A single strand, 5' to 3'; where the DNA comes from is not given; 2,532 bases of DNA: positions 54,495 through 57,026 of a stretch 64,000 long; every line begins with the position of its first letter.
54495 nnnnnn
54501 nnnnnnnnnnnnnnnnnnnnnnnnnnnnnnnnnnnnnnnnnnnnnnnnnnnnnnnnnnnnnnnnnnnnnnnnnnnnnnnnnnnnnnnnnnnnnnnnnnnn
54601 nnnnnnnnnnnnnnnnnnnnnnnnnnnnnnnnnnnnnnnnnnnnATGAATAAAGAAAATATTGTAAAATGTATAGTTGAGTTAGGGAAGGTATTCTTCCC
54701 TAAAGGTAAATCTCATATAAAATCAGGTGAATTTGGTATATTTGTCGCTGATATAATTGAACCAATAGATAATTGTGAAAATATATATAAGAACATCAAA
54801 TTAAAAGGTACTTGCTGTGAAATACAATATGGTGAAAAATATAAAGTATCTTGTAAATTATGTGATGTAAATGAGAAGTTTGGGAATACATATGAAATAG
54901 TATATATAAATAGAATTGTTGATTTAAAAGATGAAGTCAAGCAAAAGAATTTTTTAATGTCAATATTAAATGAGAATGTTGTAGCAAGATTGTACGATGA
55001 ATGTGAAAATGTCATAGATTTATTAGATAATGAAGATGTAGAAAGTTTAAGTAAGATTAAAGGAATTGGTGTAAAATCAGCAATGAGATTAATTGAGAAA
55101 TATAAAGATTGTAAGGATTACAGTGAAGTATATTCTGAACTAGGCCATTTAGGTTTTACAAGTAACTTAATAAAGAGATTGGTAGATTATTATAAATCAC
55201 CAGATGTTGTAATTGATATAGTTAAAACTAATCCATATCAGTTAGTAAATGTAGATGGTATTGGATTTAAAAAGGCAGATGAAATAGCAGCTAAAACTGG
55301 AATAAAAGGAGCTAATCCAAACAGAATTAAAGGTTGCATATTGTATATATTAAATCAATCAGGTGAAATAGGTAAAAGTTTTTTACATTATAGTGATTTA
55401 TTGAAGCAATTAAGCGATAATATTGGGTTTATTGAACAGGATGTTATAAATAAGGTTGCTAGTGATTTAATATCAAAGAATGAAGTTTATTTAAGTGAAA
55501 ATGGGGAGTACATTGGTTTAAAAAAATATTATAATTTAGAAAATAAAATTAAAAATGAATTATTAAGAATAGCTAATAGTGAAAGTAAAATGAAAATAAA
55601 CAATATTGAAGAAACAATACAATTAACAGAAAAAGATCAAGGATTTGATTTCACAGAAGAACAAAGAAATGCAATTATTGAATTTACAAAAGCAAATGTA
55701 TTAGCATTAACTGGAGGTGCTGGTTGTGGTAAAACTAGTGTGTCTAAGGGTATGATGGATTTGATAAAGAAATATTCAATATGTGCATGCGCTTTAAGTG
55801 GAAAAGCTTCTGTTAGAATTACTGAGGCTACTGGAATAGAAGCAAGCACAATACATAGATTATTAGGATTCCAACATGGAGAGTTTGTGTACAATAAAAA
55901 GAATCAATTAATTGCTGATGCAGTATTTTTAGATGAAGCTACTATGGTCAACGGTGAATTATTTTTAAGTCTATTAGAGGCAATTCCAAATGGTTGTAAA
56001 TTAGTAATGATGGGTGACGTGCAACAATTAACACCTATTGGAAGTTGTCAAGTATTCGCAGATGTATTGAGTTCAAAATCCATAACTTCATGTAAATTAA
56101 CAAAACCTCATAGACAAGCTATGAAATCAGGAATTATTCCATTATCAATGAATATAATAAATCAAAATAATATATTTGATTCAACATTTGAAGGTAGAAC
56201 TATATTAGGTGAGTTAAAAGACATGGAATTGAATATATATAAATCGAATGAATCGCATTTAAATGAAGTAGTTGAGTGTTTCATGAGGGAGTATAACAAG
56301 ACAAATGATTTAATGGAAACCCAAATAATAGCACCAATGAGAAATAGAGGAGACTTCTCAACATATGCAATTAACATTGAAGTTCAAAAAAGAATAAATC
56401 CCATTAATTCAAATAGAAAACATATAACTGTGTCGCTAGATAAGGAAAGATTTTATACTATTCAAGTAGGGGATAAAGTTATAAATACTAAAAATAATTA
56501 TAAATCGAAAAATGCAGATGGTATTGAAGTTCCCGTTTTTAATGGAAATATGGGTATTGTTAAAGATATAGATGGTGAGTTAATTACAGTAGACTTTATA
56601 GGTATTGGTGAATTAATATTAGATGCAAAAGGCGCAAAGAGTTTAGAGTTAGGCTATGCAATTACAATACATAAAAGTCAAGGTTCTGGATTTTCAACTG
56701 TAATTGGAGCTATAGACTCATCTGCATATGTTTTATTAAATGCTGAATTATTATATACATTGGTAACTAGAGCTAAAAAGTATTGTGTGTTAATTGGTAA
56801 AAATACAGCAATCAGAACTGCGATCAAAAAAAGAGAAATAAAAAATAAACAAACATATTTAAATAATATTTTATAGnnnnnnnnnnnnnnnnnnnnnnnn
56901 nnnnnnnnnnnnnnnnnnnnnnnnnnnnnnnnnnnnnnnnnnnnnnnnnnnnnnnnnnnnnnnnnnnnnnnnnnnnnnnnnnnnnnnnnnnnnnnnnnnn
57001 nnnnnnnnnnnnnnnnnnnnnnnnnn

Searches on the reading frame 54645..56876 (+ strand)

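Call 46: search_protein_families(library=pfam, proteins=[window:54645-56876:+], max_evalue=0.001)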
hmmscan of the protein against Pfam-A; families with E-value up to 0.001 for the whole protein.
window:54645-56876:+ (743 aa): 9 families
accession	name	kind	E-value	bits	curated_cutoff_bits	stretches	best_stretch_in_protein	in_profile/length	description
PF13245.12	AAA_19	-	1.6e-29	103.2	25.1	1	340-466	1-133/134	AAA domain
PF13604.12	AAA_30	-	7.1e-27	94.8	27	1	337-496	3-160/191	AAA domain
PF14490.11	HHH_RecD2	-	4e-21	75.2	27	1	157-243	3-89/92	ATP-dependent RecD2 DNA helicase HHH domain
PF13538.12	UvrD_C_2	-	2e-13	50.4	27.4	1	670-717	2-52/52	UvrD-like helicase C-terminal domain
PF18335.7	SH3_13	-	5.1e-10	39.4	41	1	576-651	1-65/65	ATP-dependent RecD-like DNA helicase SH3 domain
PF01443.25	Viral_helicase1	-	3.7e-08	33.9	21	1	356-467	4-102/228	Viral superfamily 1 RNA helicase core domain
PF14520.12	HHH_5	-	8.4e-08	33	27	0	112-154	14-56/57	Helix-hairpin-helix domain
PF02562.22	PhoH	-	0.00047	20.2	27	0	426-463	122-159/205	PhoH-like protein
PF13086.12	AAA_11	-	0.00088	19.5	27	0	424-465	214-253/257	AAA domain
